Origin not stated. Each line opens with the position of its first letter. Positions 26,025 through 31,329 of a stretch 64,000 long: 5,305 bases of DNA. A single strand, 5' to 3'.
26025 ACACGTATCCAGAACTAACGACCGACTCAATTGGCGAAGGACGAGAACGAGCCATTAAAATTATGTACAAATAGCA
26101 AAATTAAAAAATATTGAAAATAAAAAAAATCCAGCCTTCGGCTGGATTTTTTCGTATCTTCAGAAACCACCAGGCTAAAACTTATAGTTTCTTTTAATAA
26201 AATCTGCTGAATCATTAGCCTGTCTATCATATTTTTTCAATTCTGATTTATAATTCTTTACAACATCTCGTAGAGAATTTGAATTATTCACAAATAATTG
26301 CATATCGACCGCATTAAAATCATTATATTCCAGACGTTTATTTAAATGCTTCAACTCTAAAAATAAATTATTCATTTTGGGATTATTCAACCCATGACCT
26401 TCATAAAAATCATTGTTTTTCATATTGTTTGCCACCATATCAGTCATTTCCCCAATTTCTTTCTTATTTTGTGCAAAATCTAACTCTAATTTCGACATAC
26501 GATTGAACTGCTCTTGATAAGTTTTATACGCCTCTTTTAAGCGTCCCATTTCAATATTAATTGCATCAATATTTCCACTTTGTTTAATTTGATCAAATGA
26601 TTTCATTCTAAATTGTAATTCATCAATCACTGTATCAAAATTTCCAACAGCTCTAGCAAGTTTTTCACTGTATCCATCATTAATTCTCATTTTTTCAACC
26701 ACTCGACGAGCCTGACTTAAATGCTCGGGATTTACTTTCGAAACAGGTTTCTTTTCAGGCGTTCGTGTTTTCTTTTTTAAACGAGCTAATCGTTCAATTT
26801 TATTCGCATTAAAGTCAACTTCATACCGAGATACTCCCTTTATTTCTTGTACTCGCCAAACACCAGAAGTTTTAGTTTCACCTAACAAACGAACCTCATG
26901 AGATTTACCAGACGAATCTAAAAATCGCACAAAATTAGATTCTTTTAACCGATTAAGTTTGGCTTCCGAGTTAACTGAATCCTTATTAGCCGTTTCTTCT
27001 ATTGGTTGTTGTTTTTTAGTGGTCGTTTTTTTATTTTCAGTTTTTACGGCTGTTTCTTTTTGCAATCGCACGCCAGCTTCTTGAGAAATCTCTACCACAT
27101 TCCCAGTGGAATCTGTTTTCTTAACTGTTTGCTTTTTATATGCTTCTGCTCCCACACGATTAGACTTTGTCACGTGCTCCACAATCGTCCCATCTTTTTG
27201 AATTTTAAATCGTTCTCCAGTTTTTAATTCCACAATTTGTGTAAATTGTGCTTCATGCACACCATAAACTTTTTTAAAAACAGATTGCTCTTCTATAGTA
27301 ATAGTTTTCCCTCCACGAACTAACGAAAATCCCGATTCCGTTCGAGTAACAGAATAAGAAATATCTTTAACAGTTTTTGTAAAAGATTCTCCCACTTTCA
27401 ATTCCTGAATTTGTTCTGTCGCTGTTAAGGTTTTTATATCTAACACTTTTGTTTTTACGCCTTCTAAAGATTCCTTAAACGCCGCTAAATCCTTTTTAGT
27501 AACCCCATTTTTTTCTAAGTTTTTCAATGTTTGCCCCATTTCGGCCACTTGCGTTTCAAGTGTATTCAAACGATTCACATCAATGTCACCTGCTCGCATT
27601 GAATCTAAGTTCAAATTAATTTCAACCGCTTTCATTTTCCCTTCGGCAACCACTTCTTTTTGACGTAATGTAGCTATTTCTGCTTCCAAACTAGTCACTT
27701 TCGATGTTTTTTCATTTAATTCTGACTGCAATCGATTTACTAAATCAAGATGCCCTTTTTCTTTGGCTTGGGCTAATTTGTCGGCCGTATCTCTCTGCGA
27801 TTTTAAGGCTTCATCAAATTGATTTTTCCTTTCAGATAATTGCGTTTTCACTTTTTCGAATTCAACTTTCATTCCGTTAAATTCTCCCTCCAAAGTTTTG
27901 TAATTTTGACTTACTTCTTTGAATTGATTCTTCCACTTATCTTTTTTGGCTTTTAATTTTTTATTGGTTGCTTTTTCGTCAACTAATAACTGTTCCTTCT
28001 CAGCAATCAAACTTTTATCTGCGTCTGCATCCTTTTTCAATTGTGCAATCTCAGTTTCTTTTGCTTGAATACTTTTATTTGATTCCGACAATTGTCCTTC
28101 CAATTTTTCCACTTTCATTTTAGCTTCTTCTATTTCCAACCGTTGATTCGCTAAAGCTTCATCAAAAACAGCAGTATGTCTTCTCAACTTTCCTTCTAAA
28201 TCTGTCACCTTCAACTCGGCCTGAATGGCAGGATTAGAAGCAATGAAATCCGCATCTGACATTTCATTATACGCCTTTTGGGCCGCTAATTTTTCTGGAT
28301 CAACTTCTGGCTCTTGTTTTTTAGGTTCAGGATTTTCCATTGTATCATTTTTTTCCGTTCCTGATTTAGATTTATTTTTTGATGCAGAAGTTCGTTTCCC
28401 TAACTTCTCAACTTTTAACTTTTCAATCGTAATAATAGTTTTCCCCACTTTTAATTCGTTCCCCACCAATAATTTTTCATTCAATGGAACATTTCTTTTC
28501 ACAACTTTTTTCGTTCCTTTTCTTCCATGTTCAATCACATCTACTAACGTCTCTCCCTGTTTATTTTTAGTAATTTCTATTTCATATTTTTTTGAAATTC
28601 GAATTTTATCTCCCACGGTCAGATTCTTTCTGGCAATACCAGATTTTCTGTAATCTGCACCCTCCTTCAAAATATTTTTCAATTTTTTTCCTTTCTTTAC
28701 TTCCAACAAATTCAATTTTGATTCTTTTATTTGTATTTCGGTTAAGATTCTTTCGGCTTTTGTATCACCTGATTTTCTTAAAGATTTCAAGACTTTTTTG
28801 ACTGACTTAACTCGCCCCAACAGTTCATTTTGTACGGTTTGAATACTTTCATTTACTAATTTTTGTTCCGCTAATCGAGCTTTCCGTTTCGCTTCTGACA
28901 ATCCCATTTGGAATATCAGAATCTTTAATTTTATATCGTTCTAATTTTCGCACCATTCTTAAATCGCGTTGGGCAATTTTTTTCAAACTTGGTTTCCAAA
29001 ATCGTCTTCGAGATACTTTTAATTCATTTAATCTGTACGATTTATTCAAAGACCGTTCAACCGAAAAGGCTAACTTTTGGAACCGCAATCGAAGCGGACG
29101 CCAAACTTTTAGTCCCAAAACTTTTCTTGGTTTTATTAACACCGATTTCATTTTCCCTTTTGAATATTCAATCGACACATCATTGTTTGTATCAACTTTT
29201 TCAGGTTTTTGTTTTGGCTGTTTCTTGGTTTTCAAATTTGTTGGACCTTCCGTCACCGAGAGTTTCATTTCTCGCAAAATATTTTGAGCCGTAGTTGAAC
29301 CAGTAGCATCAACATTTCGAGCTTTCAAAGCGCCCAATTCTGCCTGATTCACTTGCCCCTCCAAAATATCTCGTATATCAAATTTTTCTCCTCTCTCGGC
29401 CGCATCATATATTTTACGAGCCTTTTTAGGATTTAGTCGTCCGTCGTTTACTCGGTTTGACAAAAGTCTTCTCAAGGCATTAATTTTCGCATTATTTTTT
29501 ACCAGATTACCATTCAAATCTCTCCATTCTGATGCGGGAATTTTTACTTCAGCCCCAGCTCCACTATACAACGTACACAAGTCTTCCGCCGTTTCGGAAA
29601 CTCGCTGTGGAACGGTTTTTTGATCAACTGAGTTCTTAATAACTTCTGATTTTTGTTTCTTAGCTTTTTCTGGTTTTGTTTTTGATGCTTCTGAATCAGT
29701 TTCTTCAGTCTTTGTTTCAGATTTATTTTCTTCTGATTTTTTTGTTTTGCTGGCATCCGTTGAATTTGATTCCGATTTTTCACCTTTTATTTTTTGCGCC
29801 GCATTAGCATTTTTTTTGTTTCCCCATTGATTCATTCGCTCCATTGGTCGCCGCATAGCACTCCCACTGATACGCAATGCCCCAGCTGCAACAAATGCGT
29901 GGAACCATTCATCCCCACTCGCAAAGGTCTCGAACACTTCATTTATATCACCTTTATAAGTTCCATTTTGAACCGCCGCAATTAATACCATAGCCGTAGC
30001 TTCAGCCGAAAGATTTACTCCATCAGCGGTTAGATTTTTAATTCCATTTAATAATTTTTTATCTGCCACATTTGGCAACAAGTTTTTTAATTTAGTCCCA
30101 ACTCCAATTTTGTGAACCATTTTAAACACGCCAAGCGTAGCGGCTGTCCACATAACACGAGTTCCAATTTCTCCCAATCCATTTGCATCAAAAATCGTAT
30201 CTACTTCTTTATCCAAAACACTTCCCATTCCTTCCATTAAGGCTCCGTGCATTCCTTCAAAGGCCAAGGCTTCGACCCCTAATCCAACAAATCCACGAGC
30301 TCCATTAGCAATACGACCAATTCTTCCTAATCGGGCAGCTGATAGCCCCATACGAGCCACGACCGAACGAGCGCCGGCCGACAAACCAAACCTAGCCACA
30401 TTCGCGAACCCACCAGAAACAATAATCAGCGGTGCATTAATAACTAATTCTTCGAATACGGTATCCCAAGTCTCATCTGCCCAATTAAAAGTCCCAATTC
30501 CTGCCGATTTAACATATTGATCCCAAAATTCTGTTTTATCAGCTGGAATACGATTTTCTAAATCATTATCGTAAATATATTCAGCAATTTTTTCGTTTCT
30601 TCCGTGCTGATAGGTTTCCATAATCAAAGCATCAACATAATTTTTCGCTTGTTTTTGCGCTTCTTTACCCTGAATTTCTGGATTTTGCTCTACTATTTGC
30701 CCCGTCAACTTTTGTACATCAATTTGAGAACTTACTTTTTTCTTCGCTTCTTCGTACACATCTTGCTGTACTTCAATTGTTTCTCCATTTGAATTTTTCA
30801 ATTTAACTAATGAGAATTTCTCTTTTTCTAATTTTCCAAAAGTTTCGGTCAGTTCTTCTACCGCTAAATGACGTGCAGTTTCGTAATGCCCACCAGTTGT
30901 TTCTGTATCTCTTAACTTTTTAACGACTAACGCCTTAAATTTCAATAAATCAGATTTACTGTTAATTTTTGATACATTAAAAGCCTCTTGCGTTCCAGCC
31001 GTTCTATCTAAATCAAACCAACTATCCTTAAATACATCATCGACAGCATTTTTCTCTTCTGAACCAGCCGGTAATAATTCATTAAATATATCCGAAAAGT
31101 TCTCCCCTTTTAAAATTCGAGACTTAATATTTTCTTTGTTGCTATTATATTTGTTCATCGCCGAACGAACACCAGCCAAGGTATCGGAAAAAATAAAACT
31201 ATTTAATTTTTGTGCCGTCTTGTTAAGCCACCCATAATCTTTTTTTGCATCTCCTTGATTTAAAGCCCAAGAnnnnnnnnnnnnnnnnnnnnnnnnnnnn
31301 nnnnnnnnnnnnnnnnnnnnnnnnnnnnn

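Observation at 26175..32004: About 5.8-kb block of three orphan ORFs that may be one giant interrupted gene (in-frame TAA plus +1 overlap)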

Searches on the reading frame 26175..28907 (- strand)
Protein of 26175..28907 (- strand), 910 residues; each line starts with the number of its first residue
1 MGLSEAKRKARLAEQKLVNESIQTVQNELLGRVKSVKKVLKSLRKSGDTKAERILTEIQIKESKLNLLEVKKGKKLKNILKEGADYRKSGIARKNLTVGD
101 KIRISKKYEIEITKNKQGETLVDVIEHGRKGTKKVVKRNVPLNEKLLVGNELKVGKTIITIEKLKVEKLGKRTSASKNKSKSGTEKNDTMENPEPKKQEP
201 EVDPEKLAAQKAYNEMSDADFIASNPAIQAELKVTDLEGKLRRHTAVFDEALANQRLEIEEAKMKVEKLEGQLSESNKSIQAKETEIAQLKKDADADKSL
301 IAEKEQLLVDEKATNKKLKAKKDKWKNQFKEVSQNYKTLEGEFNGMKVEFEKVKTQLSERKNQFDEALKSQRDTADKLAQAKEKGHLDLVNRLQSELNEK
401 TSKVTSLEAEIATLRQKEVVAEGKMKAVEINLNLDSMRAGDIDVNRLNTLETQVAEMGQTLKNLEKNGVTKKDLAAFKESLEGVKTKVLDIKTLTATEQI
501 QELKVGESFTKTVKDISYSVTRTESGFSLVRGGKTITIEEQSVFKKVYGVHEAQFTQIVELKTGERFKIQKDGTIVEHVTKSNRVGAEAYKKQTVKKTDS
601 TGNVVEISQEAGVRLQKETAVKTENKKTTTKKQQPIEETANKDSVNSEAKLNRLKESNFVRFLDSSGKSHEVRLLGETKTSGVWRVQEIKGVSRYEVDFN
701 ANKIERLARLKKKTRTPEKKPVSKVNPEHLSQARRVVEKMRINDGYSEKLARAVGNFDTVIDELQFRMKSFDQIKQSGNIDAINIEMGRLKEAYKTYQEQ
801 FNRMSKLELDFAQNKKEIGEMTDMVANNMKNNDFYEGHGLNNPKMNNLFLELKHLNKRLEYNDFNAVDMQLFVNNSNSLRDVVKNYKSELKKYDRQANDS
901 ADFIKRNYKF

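Call 6: search_protein_families(library=pfam, proteins=[window:26175-28907:-], max_evalue=1)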
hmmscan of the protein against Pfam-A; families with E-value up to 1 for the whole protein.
window:26175-28907:- (910 aa): 2 families
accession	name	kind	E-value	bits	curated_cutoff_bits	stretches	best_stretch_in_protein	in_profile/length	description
PF22525.1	H2TH_5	-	0.0023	18.4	27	1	24-64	15-54/71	S13-like H2TH domain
PF24582.1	DUF7609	-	0.37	11.6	27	0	497-513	4-20/85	Domain of unknown function (DUF7609)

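Call 7: search_protein_families(library=phrogs, proteins=[window:26175-28907:-], max_evalue=0.1)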
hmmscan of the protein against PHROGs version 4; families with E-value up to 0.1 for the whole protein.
window:26175-28907:- (910 aa): 0 families
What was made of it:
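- On Phage tape-measure protein: No such hits (calls 6, 7).
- Closest known: Phage tape-measure proteins. Different: No PHROG or Pfam tape-measure hit (calls 6, 7).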

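Call 16: find_encoding_contigs(protein=window:26175-28907:-, flank=10000, max_places=10)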
Protein window:26175-28907:- (910 aa): 1 contig read that carries it; 1 place shown.
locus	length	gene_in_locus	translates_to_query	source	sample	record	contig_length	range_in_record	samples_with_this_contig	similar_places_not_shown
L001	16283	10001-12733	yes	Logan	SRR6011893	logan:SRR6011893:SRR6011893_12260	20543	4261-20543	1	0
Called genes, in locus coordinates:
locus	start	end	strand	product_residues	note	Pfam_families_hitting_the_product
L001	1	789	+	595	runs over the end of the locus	PF00270:DEAD, PF04851:ResIII, PF00271:Helicase_C, PF28538:Helicase_helical, PF03880:DbpA (weak)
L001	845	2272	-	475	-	PF06271:RDD, PF13644:DKNYY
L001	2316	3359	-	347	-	PF01321:Creatinase_N, PF00557:Peptidase_M24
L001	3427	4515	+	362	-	PF02540:NAD_synthase, PF03054:tRNA_Me_trans, PF20259:tRNA_Me_trans_M, PF20258:tRNA_Me_trans_C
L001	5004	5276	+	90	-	-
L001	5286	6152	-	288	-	PF13727:CoA_binding_3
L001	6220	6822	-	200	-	PF01458:SUFBD_core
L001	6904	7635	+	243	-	-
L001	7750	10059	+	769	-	-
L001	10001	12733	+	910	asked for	-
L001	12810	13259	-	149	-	PF13083:KH_KhpA-B, PF01424:R3H (weak)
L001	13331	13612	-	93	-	PF01016:Ribosomal_L27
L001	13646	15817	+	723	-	PF13328:HD_4, PF01966:HD, PF04607:RelA_SpoT, PF02824:TGS, PF28438:RelA_RIS, PF13291:ACT_4 (weak)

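Call 69: search_protein_families(library=ncbifam, proteins=[window:26175-28907:-], max_evalue=0.01)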
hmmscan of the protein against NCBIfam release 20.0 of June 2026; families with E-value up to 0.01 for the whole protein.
window:26175-28907:- (910 aa): 1 family
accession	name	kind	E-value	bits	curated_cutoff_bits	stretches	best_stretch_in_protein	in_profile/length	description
NF041260.1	actino_IHF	equivalog_domain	0.0045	17.5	60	1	10-64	29-84/102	integration host factor, actinobacterial type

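Call 83: search_protein_families(library=padloc, proteins=[window:26175-28907:-], max_evalue=0.01)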
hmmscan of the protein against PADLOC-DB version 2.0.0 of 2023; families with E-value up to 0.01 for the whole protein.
window:26175-28907:- (910 aa): 0 families

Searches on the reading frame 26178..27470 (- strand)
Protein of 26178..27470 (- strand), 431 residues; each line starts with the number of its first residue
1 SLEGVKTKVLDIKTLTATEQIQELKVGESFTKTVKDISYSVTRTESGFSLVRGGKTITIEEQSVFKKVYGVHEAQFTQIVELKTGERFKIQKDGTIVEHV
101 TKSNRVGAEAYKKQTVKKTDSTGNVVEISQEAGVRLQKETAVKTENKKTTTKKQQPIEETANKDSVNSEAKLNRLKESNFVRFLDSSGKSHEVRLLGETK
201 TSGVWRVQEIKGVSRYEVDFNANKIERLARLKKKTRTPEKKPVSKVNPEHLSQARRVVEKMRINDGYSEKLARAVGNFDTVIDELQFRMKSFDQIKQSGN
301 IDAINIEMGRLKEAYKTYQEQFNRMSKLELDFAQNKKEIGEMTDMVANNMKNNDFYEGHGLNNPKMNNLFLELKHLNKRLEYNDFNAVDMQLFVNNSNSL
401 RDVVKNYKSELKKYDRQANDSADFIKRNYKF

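Call 77: find_homologous_proteins(query=window:26178-27470:-, max_evalue=0.01)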
Query window:26178-27470:-: 7521 candidates shared short words with the query, none scored E <= 0.01.

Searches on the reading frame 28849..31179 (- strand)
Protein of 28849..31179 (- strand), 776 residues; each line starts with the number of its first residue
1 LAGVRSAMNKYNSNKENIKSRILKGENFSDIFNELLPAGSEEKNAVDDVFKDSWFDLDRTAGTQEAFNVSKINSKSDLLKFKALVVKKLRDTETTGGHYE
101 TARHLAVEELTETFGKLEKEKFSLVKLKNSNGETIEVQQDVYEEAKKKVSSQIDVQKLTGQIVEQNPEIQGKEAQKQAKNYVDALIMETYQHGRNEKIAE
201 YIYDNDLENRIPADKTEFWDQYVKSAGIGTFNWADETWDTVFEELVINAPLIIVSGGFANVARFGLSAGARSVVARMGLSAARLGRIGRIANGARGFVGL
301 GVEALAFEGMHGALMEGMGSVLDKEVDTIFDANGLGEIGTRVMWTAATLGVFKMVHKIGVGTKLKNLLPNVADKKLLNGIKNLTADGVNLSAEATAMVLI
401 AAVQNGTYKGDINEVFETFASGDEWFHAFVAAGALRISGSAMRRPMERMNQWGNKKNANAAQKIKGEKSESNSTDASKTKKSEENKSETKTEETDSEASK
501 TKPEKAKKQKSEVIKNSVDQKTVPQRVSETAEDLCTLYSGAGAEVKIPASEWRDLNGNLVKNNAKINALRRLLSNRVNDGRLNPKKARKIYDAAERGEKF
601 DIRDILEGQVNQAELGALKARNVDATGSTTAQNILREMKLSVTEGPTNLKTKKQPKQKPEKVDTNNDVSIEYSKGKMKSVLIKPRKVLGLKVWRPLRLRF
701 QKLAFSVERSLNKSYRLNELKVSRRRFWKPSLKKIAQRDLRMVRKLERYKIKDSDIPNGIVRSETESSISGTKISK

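Call 6: search_protein_families(library=pfam, proteins=[window:28849-31179:-], max_evalue=1)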
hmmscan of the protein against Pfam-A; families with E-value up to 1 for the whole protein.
window:28849-31179:- (776 aa): 0 families

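Call 7: search_protein_families(library=phrogs, proteins=[window:28849-31179:-], max_evalue=0.1)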
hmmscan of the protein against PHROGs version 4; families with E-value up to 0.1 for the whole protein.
window:28849-31179:- (776 aa): 2 families
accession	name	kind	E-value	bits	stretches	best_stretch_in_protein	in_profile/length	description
phrog_1835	-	DNA, RNA and nucleotide metabolism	0.0079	16.6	1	444-535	100-190/301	HTH DNA binding protein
phrog_15247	-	unknown function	0.023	15.8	1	119-147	10-38/67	-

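Call 37: predict_structure(protein=window:28849-31179:-)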
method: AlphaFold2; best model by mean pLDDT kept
length: 776 residues; sequences in the alignment: 1
mean_pLDDT: 41.3   pTM: 0.24
mean pLDDT of the five models: 41.3, 38.6, 38.0, 35.0, 33.7
residues with pLDDT >= 90: 0; 70-90: 32; 50-70: 133; < 50: 611
segments of 3 or more residues with pLDDT < 50: 1-8, 45-71, 91-102, 192-568, 599-776
pLDDT, mean of each block of 10 residues (from residue 1): 46 58 54 54 47 35 39 52 52 46 52 59 58 56 66 75 80 76 64 39 33 36 34 35 32 29 32 32 35 32 35 34 32 32 33 34 32 44 40 46 45 45 41 35 39 43 39 29 31 31 32 32 29 32 30 32 48 53 63 54 43 36 35 37 30 28 34 39 34 38 36 31 31 40 40 36 29 31
secondary structure, 60 per line:
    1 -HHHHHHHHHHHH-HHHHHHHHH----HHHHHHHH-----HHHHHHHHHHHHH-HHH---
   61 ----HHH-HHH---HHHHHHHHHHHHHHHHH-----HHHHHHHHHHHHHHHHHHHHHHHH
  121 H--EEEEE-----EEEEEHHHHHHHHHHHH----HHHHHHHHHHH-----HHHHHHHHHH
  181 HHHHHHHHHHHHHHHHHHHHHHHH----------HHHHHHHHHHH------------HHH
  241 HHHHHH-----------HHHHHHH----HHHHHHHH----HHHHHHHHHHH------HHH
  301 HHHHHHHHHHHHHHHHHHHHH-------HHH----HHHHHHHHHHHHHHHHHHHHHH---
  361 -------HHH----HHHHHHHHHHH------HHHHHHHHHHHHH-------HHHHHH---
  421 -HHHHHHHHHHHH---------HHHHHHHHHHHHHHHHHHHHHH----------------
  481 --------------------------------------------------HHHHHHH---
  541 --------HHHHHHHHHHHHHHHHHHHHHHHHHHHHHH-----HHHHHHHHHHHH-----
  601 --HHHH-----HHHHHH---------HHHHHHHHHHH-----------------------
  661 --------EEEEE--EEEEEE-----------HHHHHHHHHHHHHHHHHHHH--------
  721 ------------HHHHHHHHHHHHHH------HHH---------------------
elements in order (helices of 4 or more, strands of 3 or more residues): H2-13 H15-23 H28-35 H41-53 H75-91 H97-121 E124-128 E134-138 H139-150 H155-165 H171-204 H215-225 H238-246 H258-264 H269-276 H281-291 H298-321 H336-357 H375-385 H392-404 H412-417 H422-433 H443-464 H531-537 H549-578 H584-595 H603-606 H612-617 H627-637 E669-673 E676-681 H693-712 H733-746

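Call 69: search_protein_families(library=ncbifam, proteins=[window:28849-31179:-], max_evalue=0.01)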
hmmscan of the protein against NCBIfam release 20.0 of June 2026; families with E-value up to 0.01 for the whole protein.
window:28849-31179:- (776 aa): 0 families

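Call 83: search_protein_families(library=padloc, proteins=[window:28849-31179:-], max_evalue=0.01)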
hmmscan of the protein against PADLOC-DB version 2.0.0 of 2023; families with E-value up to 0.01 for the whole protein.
window:28849-31179:- (776 aa): 0 families
